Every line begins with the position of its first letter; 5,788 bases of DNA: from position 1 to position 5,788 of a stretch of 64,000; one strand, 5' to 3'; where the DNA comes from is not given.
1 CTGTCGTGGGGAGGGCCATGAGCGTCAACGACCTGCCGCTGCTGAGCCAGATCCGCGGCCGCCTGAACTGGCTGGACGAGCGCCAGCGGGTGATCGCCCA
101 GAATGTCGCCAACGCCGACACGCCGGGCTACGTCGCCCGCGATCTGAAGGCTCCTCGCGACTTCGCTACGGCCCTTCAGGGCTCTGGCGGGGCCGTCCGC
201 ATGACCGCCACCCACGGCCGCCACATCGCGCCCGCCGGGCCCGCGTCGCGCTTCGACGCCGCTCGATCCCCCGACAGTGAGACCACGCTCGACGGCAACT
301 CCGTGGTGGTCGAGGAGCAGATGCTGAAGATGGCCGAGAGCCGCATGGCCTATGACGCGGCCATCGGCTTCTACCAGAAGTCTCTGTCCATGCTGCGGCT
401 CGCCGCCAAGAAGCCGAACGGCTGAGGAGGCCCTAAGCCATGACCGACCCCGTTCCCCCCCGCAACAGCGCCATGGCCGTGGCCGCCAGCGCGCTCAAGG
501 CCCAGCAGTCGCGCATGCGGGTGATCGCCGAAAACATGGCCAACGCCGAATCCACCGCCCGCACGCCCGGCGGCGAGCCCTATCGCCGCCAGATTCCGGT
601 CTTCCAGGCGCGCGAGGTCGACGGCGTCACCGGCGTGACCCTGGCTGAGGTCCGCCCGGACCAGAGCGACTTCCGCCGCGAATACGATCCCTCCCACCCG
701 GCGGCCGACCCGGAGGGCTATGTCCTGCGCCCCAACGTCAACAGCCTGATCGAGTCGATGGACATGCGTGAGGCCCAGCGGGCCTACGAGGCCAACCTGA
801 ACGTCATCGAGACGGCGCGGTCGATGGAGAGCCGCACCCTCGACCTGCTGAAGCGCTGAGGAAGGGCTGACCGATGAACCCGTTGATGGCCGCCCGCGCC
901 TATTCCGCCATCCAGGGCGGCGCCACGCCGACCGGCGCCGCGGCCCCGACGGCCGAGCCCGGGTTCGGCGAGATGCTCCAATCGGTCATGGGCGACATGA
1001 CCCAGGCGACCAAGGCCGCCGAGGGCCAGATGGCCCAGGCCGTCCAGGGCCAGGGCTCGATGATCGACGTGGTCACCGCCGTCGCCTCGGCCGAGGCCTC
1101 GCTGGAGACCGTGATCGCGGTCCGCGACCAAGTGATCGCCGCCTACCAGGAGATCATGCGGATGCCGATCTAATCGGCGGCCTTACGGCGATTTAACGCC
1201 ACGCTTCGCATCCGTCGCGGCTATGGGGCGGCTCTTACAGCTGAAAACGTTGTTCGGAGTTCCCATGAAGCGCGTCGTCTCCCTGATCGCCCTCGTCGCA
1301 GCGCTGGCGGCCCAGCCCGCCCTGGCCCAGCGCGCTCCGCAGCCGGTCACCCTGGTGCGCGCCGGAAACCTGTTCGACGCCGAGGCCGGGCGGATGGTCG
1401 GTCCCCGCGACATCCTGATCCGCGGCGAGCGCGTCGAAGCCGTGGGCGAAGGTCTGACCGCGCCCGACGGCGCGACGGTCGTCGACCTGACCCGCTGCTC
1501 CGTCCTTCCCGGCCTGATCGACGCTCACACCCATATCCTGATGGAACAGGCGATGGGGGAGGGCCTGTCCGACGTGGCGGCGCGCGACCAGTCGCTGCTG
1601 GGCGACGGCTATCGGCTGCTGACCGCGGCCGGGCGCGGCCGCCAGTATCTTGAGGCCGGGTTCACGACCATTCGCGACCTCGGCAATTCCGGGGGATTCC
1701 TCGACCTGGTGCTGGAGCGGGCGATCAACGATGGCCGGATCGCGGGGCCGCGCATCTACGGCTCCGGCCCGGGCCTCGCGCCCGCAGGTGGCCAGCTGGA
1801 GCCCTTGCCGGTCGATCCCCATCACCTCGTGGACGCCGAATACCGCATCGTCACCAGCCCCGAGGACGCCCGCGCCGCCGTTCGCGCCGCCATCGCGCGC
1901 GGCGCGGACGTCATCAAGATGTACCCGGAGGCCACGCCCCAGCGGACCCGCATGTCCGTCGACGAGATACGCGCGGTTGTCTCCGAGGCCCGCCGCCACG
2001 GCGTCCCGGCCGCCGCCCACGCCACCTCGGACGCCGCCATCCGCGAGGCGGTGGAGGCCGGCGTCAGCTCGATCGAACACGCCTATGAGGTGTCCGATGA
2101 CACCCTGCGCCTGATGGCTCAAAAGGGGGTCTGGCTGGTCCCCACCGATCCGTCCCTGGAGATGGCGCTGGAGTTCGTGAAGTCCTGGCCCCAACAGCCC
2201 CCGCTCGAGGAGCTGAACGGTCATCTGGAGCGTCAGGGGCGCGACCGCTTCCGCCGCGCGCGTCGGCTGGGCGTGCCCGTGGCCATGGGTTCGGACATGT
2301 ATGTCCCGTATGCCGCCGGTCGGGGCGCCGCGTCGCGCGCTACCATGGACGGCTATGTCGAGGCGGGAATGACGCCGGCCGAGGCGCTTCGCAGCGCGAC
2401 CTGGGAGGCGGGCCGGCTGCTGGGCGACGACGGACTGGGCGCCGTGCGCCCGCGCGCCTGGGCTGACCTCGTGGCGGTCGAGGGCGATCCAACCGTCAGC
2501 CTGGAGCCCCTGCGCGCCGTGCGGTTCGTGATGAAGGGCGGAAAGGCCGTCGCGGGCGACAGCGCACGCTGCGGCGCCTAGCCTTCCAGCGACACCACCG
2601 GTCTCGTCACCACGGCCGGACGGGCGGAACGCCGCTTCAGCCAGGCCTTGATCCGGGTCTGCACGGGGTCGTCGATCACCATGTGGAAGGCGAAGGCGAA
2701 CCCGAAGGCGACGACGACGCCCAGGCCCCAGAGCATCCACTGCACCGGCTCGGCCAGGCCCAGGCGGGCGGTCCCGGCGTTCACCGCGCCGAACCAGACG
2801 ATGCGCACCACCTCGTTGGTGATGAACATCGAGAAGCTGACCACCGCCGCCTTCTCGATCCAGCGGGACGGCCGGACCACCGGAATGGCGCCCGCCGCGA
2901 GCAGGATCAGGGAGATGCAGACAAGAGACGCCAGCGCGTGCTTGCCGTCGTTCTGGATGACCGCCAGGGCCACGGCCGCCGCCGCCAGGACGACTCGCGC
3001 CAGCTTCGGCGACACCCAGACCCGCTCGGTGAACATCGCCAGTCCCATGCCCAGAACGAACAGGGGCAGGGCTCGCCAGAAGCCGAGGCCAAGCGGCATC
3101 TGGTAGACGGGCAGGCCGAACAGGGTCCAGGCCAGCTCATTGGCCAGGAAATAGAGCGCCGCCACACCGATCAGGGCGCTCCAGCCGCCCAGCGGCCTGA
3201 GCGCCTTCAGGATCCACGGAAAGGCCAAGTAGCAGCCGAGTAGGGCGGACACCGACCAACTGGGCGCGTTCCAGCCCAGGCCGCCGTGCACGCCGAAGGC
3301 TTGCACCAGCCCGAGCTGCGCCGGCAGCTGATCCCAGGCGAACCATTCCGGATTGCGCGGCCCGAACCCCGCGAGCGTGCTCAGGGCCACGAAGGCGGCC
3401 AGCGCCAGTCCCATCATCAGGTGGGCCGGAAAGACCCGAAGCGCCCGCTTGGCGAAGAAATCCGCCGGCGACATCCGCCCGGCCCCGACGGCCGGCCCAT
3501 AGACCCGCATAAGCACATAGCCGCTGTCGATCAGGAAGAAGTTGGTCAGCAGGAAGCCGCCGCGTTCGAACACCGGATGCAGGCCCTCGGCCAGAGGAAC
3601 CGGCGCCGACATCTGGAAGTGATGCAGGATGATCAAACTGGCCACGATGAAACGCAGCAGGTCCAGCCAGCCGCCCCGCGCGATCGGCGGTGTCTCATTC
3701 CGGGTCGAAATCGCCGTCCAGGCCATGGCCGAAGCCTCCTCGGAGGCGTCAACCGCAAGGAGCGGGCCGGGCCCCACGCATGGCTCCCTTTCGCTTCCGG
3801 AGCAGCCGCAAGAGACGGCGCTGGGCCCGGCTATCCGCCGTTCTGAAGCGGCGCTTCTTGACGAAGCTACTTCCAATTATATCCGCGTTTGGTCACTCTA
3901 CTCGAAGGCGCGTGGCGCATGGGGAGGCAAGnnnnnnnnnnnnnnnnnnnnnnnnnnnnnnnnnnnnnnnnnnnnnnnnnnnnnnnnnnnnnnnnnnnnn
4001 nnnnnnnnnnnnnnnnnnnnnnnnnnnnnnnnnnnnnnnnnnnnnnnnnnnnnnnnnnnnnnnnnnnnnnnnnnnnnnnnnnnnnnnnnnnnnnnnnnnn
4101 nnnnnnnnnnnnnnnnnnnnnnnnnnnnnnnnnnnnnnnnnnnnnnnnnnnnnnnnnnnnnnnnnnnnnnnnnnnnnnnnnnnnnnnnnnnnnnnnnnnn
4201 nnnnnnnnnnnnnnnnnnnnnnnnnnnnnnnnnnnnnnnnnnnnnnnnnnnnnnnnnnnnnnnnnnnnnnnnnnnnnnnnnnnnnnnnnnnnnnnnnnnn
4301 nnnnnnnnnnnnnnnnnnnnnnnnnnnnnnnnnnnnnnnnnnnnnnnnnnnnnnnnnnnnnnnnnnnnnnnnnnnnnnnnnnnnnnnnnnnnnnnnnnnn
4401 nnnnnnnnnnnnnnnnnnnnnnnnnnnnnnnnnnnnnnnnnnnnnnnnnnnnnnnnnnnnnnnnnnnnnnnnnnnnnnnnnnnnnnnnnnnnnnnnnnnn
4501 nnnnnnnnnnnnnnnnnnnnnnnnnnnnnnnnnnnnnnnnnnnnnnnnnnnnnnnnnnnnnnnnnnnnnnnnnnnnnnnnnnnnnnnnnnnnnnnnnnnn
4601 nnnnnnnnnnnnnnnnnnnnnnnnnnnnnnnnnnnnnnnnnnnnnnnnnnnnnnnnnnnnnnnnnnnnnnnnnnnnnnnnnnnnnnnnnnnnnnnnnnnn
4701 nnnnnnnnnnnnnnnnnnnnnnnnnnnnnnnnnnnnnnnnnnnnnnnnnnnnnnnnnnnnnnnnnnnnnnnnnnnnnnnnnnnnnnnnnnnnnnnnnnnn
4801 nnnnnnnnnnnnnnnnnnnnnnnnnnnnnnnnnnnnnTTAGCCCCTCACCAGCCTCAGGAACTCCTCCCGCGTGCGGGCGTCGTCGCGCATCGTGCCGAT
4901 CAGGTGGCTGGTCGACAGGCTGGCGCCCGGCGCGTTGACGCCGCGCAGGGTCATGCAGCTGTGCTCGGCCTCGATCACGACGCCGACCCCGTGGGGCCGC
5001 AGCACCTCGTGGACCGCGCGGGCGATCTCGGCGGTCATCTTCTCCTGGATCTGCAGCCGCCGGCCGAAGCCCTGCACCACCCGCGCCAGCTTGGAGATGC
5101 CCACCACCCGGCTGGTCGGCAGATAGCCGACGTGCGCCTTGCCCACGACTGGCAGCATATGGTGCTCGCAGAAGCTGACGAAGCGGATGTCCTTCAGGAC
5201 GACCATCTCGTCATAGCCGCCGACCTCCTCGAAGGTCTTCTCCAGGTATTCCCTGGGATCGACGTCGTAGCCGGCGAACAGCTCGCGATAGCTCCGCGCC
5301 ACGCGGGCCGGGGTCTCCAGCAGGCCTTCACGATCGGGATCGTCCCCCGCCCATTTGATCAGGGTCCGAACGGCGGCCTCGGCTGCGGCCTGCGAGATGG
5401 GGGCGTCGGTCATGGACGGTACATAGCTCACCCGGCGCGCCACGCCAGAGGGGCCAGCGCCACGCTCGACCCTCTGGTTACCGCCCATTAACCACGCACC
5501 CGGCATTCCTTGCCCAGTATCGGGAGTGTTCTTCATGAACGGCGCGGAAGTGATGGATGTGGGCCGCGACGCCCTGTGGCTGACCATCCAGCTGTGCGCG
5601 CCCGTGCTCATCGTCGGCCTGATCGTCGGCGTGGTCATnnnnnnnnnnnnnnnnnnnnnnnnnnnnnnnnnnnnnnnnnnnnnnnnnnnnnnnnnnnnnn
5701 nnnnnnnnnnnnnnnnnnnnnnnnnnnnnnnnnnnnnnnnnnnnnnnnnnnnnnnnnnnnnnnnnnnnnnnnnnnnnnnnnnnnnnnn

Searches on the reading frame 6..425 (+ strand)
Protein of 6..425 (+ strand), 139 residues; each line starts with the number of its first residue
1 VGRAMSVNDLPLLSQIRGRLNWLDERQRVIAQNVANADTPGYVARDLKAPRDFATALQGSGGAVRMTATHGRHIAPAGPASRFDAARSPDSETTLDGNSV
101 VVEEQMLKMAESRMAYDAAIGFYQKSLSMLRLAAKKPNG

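Call 40: search_protein_families(library=pfam, proteins=[window:6-425:+], max_evalue=0.00001)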
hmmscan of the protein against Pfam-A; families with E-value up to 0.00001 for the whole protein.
window:6-425:+ (139 aa): 1 family
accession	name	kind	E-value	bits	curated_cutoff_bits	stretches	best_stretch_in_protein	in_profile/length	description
PF00460.25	Flg_bb_rod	-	3.1e-06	27.4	20.7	1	18-42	6-30/31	Flagella basal body rod protein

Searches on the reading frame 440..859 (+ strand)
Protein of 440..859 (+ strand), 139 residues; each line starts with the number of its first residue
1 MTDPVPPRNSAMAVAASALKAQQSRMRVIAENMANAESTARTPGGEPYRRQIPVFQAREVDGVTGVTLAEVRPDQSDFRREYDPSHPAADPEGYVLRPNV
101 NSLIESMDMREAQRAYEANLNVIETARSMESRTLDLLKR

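Call 40: search_protein_families(library=pfam, proteins=[window:440-859:+], max_evalue=0.00001)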
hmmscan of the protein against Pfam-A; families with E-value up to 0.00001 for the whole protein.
window:440-859:+ (139 aa): 1 family
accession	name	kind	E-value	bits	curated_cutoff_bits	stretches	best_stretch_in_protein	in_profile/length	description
PF06429.18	Flg_bbr_C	-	1.8e-11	43.8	23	1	93-136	3-46/46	Flagellar basal body rod FlgEFG protein C-terminal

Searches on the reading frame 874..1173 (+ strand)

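Call 40: search_protein_families(library=pfam, proteins=[window:874-1173:+], max_evalue=0.00001)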
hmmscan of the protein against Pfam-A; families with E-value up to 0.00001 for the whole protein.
window:874-1173:+ (99 aa): 1 family
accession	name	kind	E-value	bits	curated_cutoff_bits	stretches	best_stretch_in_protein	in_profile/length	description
PF02049.23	FliE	-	7.9e-22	77.7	22.4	1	16-99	5-89/89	Flagellar hook-basal body complex protein FliE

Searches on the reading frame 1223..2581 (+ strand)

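Call 40: search_protein_families(library=pfam, proteins=[window:1223-2581:+], max_evalue=0.00001)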
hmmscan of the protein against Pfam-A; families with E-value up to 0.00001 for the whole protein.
window:1223-2581:+ (452 aa): 2 families
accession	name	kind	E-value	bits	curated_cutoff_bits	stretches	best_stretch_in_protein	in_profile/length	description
PF01979.26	Amidohydro_1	-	2.5e-36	126.1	25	1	94-443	2-345/345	Amidohydrolase family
PF07969.17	Amidohydro_3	-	1.4e-16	61.5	29.7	1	195-443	203-471/472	Amidohydrolase family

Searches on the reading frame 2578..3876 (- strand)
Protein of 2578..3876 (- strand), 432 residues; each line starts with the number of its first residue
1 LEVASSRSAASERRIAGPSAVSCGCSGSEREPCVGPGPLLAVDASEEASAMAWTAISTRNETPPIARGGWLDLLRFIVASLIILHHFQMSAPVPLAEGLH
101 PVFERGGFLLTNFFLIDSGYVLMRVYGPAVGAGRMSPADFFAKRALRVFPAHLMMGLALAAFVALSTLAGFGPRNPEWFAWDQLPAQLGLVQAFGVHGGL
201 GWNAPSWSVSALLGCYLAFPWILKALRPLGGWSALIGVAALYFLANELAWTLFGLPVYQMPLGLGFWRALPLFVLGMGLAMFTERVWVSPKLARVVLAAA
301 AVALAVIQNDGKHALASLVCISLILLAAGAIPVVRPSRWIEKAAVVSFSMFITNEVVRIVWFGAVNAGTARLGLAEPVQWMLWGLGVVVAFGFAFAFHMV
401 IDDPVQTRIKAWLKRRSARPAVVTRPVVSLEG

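Call 40: search_protein_families(library=pfam, proteins=[window:2578-3876:-], max_evalue=0.00001)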
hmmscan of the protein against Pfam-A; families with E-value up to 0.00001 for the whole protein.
window:2578-3876:- (432 aa): 1 family
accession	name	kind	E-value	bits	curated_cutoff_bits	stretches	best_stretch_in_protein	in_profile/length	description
PF01757.29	Acyl_transf_3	-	9.3e-23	81.2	31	1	70-397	3-324/326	Acyltransferase domain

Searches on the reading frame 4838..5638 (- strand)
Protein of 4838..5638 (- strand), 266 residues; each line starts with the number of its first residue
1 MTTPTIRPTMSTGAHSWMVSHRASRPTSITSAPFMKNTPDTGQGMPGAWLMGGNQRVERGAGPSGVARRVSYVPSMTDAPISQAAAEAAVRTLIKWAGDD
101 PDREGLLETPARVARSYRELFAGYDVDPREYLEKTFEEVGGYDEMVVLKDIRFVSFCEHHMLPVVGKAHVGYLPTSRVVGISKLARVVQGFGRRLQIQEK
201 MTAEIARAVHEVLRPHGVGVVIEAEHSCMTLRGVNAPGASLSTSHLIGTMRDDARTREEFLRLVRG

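Call 40: search_protein_families(library=pfam, proteins=[window:4838-5638:-], max_evalue=0.00001)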
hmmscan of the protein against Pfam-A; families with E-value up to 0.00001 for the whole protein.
window:4838-5638:- (266 aa): 1 family
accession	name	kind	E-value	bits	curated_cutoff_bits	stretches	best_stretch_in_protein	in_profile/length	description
PF01227.27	GTP_cyclohydroI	-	2.2e-71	239.4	27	1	87-264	2-178/179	GTP cyclohydrolase I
